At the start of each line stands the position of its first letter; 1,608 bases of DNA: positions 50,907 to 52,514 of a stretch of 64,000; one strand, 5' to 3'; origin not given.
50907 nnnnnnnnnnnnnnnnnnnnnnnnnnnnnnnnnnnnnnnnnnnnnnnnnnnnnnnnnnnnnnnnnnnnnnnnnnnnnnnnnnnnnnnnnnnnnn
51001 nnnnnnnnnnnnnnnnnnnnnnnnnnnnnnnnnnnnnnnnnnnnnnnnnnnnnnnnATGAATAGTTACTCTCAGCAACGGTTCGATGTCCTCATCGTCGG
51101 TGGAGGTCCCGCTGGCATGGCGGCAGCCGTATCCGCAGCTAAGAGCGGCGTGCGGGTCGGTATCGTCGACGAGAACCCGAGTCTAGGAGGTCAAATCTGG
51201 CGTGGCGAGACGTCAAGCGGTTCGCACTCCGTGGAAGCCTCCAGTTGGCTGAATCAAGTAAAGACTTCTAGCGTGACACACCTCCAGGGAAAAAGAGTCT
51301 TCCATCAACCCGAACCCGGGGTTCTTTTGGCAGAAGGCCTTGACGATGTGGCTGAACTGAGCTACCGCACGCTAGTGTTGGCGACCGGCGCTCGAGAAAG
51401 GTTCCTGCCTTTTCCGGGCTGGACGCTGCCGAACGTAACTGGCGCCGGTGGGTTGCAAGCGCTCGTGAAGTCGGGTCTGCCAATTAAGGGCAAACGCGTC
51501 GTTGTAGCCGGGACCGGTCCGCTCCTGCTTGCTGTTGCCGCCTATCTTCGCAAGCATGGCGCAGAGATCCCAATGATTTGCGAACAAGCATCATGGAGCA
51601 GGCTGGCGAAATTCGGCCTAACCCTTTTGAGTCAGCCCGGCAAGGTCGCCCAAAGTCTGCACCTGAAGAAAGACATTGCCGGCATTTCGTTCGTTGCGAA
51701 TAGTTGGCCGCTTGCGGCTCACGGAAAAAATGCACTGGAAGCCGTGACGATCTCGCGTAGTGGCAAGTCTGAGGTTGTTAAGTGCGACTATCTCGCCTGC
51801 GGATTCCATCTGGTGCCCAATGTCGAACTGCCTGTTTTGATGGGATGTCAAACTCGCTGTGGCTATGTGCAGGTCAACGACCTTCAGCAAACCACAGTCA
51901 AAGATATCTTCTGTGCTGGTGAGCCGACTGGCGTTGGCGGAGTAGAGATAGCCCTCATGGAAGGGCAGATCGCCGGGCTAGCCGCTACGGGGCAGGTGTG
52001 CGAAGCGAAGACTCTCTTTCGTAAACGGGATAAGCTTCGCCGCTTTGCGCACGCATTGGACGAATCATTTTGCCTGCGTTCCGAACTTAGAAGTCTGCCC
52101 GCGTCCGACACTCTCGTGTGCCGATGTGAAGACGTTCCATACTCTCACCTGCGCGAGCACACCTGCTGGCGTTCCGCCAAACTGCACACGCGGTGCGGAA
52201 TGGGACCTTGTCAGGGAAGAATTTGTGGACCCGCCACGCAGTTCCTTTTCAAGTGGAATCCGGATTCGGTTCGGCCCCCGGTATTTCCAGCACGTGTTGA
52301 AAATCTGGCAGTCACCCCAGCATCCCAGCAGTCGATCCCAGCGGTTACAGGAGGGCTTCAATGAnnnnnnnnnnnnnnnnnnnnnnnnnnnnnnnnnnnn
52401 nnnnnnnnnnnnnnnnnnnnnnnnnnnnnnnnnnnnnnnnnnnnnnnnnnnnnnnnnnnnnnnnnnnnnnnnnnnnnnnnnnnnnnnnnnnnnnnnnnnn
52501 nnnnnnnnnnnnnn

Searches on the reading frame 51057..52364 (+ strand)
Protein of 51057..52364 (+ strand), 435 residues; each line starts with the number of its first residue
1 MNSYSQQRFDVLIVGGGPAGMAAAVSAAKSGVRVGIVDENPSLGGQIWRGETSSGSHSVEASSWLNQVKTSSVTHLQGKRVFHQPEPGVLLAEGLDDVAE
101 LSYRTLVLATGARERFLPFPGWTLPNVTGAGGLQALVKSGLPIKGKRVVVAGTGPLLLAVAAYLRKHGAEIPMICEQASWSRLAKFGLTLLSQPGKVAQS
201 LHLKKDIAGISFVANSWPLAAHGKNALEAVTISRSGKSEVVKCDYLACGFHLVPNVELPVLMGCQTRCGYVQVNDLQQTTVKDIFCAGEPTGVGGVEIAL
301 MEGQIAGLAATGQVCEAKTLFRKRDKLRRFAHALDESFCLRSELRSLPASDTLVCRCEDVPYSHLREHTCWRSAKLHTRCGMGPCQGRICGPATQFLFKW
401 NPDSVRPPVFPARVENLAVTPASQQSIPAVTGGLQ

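Call 6: search_protein_families(library=pfam, proteins=[window:51057-52364:+], max_evalue=0.001)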
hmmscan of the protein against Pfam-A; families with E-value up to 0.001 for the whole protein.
window:51057-52364:+ (435 aa): 13 families
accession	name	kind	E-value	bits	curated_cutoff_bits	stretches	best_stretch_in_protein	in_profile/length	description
PF07992.20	Pyr_redox_2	-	1.3e-26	94.2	26.1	1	9-294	1-282/291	Pyridine nucleotide-disulphide oxidoreductase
PF12831.13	FAD_oxidored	-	4.5e-12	46.4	27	1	10-48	1-39/416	FAD dependent oxidoreductase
PF13450.12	NAD_binding_8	-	1.3e-08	35.4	21.9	1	13-52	1-40/68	NAD(P)-binding Rossmann-like domain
PF01134.28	GIDA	-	2.4e-08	33.9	22.1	1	10-40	1-31/391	Glucose inhibited division protein A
PF00890.30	FAD_binding_2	-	1.6e-07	31.3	20.4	1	10-47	1-38/414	FAD binding domain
PF01946.23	Thi4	-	1.9e-07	31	26.2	1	9-51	18-61/235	Thi4 family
PF03486.20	HI0933_like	-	4.6e-07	30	50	1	10-47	2-39/244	HI0933-like protein Rossmann domain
PF01494.25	FAD_binding_3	-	1.7e-06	28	22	1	9-40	2-33/349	FAD binding domain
PF13738.12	Pyr_redox_3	-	2.1e-05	24.4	30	0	12-40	1-30/305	Pyridine nucleotide-disulphide oxidoreductase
PF01266.30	DAO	-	0.00013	22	27.9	1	10-49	1-41/353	FAD dependent oxidoreductase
PF13241.12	NAD_binding_7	-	0.00027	21.9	22.1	0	143-181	5-41/104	Putative NAD(P)-binding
PF00070.33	Pyr_redox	-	0.00047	21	22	0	11-44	2-35/82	Pyridine nucleotide-disulphide oxidoreductase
PF05834.18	Lycopene_cycl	-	0.00047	19.8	23.4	1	10-50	1-46/380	Lycopene cyclase protein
